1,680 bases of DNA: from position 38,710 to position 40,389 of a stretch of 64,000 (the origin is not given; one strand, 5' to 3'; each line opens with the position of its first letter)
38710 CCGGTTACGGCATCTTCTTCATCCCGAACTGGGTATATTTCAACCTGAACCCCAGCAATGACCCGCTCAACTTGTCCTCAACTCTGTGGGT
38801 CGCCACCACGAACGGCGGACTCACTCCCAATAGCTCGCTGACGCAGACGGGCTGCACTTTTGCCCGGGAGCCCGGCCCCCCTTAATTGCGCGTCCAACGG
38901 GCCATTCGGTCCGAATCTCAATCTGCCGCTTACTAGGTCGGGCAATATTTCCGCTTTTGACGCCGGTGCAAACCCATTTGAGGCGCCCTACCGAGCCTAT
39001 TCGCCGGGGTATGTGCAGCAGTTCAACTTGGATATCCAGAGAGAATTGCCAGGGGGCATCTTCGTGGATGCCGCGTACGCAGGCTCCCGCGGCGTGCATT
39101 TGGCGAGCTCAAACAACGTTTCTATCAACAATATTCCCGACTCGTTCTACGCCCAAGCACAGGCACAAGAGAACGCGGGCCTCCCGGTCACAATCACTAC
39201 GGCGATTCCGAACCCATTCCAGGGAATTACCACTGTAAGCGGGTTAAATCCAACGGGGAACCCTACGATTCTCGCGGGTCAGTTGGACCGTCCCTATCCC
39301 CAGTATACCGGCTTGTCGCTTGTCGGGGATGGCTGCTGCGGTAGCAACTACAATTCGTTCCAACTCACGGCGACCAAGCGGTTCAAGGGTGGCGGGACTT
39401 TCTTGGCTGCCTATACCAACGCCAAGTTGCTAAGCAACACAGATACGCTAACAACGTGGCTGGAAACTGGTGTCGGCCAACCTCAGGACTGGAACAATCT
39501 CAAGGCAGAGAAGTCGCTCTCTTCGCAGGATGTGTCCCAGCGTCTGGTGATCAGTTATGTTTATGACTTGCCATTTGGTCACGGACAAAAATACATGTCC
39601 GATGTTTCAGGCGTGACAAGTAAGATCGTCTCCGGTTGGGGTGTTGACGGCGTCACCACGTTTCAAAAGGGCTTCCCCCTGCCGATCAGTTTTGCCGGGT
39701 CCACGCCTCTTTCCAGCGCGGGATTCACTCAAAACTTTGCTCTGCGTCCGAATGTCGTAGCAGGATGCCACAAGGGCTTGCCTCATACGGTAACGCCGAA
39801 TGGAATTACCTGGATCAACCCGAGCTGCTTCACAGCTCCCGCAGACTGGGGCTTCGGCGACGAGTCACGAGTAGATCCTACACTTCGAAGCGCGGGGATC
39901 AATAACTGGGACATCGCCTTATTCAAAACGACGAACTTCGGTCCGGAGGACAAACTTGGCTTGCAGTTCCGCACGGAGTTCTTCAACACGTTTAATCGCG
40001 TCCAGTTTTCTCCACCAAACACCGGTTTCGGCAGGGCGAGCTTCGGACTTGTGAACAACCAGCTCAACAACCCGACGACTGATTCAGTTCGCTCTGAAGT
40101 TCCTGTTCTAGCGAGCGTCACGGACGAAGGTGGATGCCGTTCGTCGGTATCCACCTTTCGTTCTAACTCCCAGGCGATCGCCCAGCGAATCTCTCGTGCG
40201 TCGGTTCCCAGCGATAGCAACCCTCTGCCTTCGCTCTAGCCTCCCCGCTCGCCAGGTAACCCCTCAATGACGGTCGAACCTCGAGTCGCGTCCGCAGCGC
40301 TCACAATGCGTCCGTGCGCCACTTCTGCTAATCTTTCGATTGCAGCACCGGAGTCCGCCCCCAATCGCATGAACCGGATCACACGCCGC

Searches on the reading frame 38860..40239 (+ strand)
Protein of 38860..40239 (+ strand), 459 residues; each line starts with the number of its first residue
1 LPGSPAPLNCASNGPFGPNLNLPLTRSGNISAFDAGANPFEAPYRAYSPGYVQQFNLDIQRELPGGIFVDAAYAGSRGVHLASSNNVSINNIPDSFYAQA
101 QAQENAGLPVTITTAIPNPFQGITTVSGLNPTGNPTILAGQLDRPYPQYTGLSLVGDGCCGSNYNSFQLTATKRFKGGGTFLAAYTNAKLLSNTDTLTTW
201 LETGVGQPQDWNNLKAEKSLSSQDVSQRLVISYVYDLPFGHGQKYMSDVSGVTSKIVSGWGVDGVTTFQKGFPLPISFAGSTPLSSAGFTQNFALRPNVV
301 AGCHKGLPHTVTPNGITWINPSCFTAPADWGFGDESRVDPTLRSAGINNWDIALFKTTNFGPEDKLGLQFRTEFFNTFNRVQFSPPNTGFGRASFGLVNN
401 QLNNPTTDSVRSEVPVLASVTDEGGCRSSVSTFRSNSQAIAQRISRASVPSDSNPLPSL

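Call 45: search_protein_families(library=pfam, proteins=[window:38860-40239:+], max_evalue=0.00001)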
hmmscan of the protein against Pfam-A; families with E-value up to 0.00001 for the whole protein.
window:38860-40239:+ (459 aa): 1 family
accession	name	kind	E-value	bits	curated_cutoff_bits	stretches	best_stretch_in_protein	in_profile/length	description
PF25183.1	OMP_b-brl_4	-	2.2e-78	265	30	1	29-404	512-833/838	Outer membrane beta barrel domain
